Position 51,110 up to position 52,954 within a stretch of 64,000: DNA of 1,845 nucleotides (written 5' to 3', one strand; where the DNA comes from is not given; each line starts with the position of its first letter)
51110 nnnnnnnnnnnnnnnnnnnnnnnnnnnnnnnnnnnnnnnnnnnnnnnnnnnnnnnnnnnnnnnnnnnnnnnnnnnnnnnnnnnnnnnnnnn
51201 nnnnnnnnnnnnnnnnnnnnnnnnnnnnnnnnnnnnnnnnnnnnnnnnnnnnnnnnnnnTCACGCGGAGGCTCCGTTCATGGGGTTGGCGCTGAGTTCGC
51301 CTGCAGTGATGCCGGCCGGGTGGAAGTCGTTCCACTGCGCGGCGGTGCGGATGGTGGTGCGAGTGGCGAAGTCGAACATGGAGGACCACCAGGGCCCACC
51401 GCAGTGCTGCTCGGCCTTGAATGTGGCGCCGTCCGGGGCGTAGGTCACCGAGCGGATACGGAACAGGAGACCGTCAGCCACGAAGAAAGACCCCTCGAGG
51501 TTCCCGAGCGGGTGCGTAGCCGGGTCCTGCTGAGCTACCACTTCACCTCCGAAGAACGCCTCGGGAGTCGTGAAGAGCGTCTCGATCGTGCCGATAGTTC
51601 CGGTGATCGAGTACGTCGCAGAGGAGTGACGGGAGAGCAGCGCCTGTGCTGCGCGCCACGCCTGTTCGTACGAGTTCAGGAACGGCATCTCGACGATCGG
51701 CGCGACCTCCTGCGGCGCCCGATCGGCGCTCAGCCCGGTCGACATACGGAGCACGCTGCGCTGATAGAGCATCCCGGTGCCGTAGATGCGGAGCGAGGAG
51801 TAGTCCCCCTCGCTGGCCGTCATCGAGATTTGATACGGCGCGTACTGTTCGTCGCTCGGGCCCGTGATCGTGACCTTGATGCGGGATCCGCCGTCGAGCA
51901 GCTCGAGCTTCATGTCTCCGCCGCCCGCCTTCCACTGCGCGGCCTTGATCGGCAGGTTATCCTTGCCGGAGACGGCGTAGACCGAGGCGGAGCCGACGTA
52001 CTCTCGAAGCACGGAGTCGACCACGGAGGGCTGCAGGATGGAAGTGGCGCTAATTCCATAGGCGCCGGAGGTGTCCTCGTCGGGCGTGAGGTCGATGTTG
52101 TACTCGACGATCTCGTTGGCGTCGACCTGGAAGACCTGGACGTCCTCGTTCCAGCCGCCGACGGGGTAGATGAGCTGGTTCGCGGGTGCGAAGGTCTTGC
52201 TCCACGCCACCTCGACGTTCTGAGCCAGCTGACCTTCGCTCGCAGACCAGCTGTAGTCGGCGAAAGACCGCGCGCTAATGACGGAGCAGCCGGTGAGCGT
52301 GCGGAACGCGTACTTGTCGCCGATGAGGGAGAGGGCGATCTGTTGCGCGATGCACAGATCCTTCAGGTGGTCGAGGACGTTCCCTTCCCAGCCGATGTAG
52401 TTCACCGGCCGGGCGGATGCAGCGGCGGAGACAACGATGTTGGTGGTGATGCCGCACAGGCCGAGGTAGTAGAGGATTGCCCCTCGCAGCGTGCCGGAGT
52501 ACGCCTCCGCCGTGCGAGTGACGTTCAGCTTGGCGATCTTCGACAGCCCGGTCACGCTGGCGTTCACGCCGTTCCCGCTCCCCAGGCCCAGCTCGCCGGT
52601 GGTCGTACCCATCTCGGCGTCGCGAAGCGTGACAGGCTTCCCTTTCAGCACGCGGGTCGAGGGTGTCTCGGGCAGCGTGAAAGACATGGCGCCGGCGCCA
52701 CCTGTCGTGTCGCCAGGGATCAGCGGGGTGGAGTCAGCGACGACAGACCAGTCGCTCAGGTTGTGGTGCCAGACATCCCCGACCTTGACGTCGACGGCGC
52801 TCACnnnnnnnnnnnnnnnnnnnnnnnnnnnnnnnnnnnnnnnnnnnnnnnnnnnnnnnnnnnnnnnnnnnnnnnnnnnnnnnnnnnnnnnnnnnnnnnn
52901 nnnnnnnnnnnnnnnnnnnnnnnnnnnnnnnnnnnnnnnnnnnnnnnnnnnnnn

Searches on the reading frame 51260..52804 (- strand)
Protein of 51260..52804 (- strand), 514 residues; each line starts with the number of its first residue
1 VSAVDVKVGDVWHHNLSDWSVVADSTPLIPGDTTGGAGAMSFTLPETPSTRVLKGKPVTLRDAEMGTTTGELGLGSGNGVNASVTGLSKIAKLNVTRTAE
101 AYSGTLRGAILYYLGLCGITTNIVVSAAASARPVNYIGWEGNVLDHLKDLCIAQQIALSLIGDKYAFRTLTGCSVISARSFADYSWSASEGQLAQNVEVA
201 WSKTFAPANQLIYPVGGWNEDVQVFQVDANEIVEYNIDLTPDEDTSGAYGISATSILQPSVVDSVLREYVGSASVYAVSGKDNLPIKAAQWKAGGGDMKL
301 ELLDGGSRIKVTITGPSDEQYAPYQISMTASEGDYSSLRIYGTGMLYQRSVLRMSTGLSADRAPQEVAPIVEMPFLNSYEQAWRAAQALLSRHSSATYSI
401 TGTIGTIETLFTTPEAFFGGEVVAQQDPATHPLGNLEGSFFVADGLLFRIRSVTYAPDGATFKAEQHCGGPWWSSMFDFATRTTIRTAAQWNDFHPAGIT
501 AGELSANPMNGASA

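Call 50: search_protein_families(library=phrogs, max_evalue=0.001, proteins=[window:51260-52804:-])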
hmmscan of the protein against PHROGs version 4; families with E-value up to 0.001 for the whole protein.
window:51260-52804:- (514 aa): 1 family
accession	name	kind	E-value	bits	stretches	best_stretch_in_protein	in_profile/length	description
phrog_14644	-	tail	1.6e-73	249.1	1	15-402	226-610/747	tail protein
